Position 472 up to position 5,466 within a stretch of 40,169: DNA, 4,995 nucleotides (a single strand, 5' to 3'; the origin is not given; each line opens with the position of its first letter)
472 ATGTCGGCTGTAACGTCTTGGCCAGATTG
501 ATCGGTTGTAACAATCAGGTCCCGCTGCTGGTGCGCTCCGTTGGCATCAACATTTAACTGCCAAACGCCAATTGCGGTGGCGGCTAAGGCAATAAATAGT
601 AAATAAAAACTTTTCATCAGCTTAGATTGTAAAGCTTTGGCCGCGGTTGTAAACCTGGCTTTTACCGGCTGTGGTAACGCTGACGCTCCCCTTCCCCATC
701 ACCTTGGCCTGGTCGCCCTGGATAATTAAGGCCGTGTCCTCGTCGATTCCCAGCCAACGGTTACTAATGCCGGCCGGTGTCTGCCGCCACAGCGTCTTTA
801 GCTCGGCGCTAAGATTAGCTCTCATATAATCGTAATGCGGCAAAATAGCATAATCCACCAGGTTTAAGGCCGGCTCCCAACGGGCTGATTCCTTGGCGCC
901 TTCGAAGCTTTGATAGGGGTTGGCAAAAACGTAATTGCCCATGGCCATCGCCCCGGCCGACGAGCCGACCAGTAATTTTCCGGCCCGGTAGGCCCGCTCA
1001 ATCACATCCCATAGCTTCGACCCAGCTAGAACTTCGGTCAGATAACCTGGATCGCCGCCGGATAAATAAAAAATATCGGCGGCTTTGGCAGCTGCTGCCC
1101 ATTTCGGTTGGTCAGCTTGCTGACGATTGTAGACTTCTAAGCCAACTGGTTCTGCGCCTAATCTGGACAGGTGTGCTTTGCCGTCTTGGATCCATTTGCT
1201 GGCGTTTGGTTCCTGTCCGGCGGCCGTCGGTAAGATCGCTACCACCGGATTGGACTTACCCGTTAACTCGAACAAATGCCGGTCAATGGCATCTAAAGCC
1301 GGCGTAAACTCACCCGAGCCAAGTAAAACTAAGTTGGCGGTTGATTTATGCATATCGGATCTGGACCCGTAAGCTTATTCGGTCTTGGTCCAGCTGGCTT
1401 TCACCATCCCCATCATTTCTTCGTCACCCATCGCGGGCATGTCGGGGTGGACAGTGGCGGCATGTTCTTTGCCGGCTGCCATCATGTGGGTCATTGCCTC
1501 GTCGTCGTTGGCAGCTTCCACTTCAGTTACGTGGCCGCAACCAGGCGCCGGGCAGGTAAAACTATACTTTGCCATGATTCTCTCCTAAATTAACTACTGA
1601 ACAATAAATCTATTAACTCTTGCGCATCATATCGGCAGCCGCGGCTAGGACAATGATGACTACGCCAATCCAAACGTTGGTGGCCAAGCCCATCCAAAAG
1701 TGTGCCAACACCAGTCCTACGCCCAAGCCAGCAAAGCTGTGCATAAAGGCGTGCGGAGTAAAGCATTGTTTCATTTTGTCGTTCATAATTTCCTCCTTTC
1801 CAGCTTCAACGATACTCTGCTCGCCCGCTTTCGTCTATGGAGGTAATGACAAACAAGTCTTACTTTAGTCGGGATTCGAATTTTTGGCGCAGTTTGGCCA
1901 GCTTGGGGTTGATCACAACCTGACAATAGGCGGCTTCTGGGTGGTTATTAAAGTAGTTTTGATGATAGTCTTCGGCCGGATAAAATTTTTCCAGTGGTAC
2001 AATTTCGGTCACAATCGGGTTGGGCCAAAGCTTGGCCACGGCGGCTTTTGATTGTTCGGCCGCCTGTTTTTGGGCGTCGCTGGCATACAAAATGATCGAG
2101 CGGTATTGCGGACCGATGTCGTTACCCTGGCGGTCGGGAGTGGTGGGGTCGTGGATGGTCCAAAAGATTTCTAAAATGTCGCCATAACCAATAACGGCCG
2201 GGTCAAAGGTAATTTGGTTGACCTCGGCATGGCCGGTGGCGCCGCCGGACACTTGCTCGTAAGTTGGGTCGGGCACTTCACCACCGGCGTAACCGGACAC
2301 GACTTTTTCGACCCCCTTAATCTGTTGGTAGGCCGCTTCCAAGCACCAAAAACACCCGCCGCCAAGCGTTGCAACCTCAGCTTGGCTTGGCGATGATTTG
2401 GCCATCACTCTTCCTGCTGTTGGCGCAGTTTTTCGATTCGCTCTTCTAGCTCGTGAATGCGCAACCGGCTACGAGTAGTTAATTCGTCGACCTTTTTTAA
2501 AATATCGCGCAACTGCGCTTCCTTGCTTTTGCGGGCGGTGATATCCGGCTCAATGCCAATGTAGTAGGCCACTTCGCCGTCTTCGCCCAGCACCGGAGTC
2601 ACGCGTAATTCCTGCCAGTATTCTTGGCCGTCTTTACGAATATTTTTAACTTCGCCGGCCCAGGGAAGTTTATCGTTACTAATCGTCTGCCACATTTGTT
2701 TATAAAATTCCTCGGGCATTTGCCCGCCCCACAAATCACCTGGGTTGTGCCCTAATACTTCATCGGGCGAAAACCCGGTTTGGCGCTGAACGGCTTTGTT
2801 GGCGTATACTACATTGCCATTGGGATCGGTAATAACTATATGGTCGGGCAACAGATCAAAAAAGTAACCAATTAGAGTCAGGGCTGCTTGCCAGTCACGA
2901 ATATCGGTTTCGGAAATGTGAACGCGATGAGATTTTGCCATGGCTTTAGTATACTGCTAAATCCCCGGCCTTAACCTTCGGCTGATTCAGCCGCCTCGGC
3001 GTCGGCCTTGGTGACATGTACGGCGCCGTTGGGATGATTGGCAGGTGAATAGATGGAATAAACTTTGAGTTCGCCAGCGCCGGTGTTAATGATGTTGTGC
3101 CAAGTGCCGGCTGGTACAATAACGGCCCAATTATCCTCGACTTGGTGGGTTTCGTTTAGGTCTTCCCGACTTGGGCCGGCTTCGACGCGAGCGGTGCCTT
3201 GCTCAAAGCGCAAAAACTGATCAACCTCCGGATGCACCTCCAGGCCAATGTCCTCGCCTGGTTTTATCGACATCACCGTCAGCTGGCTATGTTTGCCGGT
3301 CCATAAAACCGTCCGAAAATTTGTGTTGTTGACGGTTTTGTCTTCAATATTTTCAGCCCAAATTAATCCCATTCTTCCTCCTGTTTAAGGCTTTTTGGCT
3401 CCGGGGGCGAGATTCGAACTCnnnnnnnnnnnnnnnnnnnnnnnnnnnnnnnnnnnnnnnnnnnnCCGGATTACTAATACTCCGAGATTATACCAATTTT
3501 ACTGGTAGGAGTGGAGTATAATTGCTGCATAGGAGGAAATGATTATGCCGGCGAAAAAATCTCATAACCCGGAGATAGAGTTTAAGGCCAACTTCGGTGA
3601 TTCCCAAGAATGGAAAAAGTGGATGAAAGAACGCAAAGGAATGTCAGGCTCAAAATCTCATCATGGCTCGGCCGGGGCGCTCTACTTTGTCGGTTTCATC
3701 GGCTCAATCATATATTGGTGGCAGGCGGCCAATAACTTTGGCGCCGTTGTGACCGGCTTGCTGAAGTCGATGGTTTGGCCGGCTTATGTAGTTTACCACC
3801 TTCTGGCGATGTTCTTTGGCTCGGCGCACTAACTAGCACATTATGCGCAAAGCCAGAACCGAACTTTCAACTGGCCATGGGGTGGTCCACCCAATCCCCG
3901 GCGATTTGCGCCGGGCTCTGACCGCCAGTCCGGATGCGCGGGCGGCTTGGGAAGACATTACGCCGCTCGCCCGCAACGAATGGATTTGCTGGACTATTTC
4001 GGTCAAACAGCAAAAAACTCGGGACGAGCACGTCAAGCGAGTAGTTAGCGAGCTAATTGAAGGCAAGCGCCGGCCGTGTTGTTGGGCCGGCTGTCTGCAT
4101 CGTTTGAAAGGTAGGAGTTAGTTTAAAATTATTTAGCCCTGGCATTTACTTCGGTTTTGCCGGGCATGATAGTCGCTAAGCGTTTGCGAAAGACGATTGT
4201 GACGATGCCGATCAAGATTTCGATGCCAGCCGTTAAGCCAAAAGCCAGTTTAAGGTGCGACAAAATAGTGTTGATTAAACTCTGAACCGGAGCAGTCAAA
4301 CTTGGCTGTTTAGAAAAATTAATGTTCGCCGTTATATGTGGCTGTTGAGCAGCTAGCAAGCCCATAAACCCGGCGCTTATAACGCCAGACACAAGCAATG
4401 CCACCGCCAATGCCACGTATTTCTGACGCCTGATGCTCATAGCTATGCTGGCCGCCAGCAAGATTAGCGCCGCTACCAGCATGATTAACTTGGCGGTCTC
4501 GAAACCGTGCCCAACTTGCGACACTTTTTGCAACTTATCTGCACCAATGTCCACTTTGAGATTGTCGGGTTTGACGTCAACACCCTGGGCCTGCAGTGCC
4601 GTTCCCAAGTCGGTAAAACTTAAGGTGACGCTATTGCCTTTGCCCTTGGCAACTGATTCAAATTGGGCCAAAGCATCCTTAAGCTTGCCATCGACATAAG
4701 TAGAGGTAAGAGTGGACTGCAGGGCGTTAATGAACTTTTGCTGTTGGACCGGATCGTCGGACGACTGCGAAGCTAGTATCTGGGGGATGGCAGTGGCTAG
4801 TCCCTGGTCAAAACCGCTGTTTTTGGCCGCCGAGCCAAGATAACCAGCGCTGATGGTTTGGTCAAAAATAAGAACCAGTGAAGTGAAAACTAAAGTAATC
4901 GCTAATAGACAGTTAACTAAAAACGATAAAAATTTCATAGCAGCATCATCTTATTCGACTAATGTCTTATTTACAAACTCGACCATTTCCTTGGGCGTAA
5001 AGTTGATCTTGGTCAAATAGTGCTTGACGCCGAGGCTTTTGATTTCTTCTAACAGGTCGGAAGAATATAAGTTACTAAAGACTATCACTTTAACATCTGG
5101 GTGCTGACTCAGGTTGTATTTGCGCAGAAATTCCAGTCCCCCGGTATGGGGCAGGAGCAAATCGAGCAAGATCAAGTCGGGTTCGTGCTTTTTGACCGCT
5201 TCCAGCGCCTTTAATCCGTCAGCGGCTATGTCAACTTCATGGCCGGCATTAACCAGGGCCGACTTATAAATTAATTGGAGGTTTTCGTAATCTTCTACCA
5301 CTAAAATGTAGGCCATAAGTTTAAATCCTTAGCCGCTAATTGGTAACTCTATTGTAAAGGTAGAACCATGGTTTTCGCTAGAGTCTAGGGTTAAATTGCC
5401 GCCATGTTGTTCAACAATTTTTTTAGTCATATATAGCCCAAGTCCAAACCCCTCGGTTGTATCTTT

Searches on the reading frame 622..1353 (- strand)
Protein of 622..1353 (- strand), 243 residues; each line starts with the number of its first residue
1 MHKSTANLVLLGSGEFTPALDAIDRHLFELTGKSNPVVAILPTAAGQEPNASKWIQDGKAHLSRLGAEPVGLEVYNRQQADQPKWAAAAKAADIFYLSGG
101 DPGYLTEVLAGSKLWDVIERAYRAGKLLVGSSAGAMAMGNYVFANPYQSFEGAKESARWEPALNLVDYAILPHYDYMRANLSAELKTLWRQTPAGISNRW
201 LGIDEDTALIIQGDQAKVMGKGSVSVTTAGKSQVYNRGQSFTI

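Call 41: search_protein_families(library=pfam, proteins=[window:622-1353:-])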
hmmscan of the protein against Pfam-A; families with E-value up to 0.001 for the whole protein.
window:622-1353:- (243 aa): 1 family
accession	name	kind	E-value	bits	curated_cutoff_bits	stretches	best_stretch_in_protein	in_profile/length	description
PF03575.23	Peptidase_S51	-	1.3e-26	94.1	23.9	1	8-218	1-205/206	Peptidase family S51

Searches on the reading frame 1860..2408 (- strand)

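Call 41: search_protein_families(library=pfam, proteins=[window:1860-2408:-])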
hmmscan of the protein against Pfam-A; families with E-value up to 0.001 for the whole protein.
window:1860-2408:- (182 aa): 1 family
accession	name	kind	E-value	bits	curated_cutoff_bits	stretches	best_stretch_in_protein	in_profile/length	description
PF01625.27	PMSR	-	1.2e-62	211.1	23.7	1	13-163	2-153/153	Peptide methionine sulfoxide reductase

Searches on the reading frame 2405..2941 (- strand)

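Call 41: search_protein_families(library=pfam, proteins=[window:2405-2941:-])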
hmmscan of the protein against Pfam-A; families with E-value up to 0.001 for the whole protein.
window:2405-2941:- (178 aa): 5 families
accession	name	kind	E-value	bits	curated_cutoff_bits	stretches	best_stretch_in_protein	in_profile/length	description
PF13426.13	PAS_9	-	1.5e-21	77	27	1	32-136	1-103/103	PAS domain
PF00989.32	PAS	-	1.9e-18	67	22.6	1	29-130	8-109/113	PAS fold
PF08448.16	PAS_4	-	3.3e-17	63.2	23.1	1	28-138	1-109/110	PAS fold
PF08447.18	PAS_3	-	2.7e-13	50.4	25.6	1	45-130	2-88/89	PAS fold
PF13188.13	PAS_8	-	0.00013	22.2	21.8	1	27-73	6-49/65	PAS domain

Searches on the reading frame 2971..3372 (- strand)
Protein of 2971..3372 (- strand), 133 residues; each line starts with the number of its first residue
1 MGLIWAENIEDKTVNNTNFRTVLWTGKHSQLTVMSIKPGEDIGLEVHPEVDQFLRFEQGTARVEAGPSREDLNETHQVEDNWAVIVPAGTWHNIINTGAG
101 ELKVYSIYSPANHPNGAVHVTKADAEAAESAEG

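Call 41: search_protein_families(library=pfam, proteins=[window:2971-3372:-])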
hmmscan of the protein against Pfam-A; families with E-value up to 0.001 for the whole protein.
window:2971-3372:- (133 aa): 2 families
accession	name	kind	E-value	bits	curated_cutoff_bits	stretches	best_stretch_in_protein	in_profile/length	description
PF07883.17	Cupin_2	-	5.5e-11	42.5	27.2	1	33-108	2-70/70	Cupin domain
PF01050.24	MannoseP_isomer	-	0.00083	20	23.6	0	22-107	21-100/116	Mannose-6-phosphate isomerase C-terminal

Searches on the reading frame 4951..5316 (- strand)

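Call 41: search_protein_families(library=pfam, proteins=[window:4951-5316:-])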
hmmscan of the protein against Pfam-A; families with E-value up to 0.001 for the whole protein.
window:4951-5316:- (121 aa): 1 family
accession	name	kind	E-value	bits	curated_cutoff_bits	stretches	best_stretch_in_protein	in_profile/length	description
PF00072.30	Response_reg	-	1e-18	67.9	30.2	1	4-114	1-109/111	Response regulator receiver domain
